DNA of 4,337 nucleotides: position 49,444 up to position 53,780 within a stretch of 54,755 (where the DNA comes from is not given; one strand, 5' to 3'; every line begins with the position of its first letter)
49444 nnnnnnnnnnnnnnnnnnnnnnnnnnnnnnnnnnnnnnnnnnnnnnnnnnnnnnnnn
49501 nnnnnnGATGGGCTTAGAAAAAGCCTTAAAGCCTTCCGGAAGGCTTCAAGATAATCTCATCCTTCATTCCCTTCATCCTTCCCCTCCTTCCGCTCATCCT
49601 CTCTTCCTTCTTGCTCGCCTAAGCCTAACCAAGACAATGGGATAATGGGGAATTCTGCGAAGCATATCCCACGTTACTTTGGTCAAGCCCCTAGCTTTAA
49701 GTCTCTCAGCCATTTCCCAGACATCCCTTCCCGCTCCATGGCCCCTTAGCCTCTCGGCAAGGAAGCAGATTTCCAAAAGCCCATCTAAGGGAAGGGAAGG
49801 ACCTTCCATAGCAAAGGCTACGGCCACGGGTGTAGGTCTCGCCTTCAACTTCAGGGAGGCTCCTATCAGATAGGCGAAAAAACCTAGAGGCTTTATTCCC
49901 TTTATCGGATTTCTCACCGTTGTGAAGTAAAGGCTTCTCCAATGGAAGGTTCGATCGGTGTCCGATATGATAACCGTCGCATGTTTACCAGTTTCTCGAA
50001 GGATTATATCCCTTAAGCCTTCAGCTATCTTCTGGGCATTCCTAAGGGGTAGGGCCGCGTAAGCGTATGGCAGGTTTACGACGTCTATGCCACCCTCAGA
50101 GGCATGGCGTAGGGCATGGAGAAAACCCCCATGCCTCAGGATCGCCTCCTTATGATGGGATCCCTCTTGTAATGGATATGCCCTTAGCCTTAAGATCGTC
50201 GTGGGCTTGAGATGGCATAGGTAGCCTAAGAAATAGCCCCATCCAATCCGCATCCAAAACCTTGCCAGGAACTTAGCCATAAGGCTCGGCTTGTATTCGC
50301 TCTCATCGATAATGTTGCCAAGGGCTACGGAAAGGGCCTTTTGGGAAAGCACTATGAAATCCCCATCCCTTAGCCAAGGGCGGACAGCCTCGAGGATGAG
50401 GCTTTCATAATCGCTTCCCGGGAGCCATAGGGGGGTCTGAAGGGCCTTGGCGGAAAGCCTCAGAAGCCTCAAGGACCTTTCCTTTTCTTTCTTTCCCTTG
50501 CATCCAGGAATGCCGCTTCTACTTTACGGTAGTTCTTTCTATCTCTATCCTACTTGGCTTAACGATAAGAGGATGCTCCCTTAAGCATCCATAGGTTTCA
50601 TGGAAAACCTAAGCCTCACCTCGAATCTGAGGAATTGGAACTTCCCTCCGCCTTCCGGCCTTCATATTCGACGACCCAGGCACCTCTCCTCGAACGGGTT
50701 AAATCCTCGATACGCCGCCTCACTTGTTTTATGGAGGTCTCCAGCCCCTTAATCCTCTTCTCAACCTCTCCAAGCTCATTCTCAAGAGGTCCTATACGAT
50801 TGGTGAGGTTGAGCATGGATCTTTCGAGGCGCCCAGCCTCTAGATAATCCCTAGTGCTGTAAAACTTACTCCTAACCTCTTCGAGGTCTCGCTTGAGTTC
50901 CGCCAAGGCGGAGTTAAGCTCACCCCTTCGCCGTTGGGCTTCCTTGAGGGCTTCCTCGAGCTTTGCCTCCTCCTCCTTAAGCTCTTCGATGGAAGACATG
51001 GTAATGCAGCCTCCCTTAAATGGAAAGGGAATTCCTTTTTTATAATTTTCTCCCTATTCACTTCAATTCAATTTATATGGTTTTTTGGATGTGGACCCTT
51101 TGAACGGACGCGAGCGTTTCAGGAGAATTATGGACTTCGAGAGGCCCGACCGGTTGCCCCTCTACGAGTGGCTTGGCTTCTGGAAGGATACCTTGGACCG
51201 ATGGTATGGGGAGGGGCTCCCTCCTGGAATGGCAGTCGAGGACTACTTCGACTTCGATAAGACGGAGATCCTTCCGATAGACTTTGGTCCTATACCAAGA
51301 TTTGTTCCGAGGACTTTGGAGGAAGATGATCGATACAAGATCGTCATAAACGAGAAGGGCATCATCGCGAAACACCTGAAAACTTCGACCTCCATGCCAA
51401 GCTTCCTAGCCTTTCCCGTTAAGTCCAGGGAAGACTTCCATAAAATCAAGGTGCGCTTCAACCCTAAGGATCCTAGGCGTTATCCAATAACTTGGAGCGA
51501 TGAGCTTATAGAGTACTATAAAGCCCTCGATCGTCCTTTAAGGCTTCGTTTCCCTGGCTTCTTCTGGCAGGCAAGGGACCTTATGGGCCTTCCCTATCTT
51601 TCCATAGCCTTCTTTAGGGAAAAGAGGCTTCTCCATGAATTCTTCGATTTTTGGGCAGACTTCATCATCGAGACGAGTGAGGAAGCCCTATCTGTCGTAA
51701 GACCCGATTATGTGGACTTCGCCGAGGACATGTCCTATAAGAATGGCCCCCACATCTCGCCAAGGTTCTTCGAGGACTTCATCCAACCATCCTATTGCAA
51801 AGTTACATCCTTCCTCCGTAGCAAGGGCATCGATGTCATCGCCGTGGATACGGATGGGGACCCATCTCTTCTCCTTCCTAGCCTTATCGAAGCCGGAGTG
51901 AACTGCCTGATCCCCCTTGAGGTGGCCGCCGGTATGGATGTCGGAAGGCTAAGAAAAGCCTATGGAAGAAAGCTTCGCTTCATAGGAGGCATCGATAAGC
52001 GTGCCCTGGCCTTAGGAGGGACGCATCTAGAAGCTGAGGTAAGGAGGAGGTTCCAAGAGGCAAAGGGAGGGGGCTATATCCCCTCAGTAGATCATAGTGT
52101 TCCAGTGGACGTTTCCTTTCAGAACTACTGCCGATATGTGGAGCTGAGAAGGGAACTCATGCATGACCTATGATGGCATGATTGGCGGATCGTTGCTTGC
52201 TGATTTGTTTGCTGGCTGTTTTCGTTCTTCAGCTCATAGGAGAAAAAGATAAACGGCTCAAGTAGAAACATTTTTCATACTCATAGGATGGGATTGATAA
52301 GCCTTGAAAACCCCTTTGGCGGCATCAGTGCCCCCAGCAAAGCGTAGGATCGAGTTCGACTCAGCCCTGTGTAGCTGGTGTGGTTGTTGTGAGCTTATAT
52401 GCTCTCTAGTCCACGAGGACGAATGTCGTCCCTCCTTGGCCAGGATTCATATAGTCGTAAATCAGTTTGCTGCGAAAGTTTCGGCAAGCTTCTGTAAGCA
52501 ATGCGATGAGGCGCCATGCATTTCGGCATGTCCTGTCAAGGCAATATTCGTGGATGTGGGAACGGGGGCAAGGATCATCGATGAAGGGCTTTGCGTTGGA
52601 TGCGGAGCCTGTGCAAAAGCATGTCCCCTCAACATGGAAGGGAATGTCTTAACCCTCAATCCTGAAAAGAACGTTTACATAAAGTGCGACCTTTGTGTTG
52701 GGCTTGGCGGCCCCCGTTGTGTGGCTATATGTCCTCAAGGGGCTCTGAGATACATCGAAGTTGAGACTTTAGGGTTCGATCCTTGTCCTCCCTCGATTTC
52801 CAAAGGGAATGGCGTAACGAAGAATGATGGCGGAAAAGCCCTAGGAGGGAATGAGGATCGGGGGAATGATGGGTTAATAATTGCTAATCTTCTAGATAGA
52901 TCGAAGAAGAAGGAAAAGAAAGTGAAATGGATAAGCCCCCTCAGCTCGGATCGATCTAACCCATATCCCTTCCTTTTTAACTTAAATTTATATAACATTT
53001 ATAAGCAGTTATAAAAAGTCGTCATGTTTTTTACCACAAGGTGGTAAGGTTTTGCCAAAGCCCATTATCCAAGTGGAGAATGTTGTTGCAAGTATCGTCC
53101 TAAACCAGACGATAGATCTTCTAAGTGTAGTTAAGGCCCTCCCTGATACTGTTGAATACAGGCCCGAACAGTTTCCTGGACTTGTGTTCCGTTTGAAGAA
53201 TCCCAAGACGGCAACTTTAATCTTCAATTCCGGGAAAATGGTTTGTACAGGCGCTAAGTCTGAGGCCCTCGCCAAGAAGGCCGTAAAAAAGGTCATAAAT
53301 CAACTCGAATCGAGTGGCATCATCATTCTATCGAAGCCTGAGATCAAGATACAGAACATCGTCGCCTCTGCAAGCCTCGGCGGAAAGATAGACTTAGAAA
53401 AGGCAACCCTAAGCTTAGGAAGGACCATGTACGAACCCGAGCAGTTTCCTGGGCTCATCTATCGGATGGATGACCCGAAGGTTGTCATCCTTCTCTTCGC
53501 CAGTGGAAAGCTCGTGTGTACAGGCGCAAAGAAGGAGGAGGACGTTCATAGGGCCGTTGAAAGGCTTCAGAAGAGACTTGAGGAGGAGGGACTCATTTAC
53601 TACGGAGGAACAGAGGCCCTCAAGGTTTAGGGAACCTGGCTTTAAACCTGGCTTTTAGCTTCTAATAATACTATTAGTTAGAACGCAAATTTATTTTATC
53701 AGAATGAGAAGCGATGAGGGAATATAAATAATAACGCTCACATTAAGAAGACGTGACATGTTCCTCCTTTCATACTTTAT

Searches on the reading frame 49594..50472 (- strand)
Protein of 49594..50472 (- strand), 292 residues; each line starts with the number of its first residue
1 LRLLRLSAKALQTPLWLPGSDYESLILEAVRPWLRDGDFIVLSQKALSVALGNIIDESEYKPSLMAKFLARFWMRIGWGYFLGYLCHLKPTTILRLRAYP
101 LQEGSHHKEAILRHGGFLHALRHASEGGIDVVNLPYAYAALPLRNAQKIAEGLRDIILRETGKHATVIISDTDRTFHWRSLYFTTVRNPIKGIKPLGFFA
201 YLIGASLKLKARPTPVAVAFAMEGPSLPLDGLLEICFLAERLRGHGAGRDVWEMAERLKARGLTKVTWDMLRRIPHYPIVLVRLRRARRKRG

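Call 19: search_protein_families(library=pfam, proteins=[window:49594-50472:-], max_evalue=0.001)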
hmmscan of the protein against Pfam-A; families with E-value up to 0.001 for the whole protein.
window:49594-50472:- (292 aa): 1 family
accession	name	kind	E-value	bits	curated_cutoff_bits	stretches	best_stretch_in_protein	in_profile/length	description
PF01996.21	F420_ligase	-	1.3e-16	61.3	25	1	11-194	2-169/218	F420-0:Gamma-glutamyl ligase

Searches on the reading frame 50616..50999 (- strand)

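Call 19: search_protein_families(library=pfam, proteins=[window:50616-50999:-], max_evalue=0.001)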
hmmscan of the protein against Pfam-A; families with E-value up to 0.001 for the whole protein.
window:50616-50999:- (127 aa): 14 families
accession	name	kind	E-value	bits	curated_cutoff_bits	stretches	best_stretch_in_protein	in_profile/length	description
PF08614.16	ATG16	-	8.2e-06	26.6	33.7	0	3-60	75-132/200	Autophagy protein 16 (ATG16)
PF12795.12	MscS_porin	-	1.7e-05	25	34.4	1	3-102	31-127/238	Mechanosensitive ion channel porin domain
PF05377.16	FlaC_arch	-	0.00018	22.2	27.8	0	68-102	1-35/55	Flagella accessory protein C (FlaC)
PF10241.14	KxDL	-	0.00021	22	27.2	0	5-46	30-71/86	Uncharacterized conserved protein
PF13851.11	GAS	-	0.00023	21.1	32.3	1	4-103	35-128/200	Growth-arrest specific micro-tubule binding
PF23991.1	DUF7310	-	0.00026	21.9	40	0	61-100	24-63/83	Coiled-coil region of unknown function (DUF7310)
PF07888.16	CALCOCO1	-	0.00027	20.4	36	1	4-108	152-254/496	Calcium binding and coiled-coil domain (CALCOCO1) like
PF10473.14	CENP-F_leu_zip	-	0.00042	20.8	34.5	0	9-103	3-102/140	Leucine-rich repeats of kinetochore protein Cenp-F/LEK1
PF06005.17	ZapB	-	0.00048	21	31.5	0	57-104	8-55/71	Cell division protein ZapB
PF19962.4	EAD9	-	0.0005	20.2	25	0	22-78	5-61/62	Effector-associated domain 9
PF08826.15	DMPK_coil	-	0.00066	20.2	22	0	5-44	21-60/61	DMPK coiled coil domain like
PF12329.13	TMF_DNA_bd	-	0.00068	20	35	0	57-103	23-69/74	TATA element modulatory factor 1 DNA binding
PF09177.16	STX6_10_61_N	-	0.00076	20.4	29.4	0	66-113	40-92/99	Syntaxin 6/10/61, N-terminal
PF24481.2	CT398_CC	-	0.00088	19.6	27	0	3-102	23-130/180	CT398-like coiled coil hairpin domain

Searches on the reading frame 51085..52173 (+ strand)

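Call 19: search_protein_families(library=pfam, proteins=[window:51085-52173:+], max_evalue=0.001)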
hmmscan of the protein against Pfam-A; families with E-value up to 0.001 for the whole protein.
window:51085-52173:+ (362 aa): 1 family
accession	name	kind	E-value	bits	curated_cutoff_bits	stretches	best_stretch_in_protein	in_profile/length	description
PF01208.23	URO-D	-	3.6e-09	36.5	23.9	1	175-357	168-345/346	Uroporphyrinogen decarboxylase (URO-D)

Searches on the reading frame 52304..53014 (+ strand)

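Call 19: search_protein_families(library=pfam, proteins=[window:52304-53014:+], max_evalue=0.001)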
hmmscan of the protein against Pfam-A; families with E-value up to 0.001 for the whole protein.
window:52304-53014:+ (236 aa): 9 families
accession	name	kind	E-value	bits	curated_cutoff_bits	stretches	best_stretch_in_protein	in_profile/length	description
PF13247.11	Fer4_11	-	7.7e-12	45.7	26.2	1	61-149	7-96/100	4Fe-4S dicluster domain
PF12838.12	Fer4_7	-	2.3e-09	38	27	2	97-147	2-52/52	4Fe-4S dicluster domain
PF13237.11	Fer4_10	-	2.2e-07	31.1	25.5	1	91-144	3-53/53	4Fe-4S dicluster domain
PF13187.11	Fer4_9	-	3.3e-07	30.7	27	2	97-147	2-51/52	4Fe-4S dicluster domain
PF00037.32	Fer4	-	3.5e-07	30.2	21.1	1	91-110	2-21/24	4Fe-4S binding domain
PF12797.12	Fer4_2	-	4e-06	26.9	24.5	1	90-108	3-21/22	4Fe-4S binding domain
PF14697.11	Fer4_21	-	4.9e-06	27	35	1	91-147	2-56/59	4Fe-4S dicluster domain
PF25160.1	LdpA_Fe-S-bd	-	7.6e-06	26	27.6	1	69-110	6-41/49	LdpA Fe-S cluster-binding domain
PF12837.12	Fer4_6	-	1.2e-05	25.4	25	1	92-108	4-20/24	4Fe-4S binding domain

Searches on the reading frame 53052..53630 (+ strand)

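Call 19: search_protein_families(library=pfam, proteins=[window:53052-53630:+], max_evalue=0.001)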
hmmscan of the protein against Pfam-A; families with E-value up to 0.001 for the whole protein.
window:53052-53630:+ (192 aa): 2 families
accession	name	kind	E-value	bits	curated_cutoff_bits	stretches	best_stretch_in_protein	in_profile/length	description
PF00352.27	TBP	-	9.4e-62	205.3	22.9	2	97-178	1-84/85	Transcription factor TFIID (or TATA-binding protein, TBP)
PF11858.14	DUF3378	-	1.6e-07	31.8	27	1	41-86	27-72/76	Domain of unknown function (DUF3378)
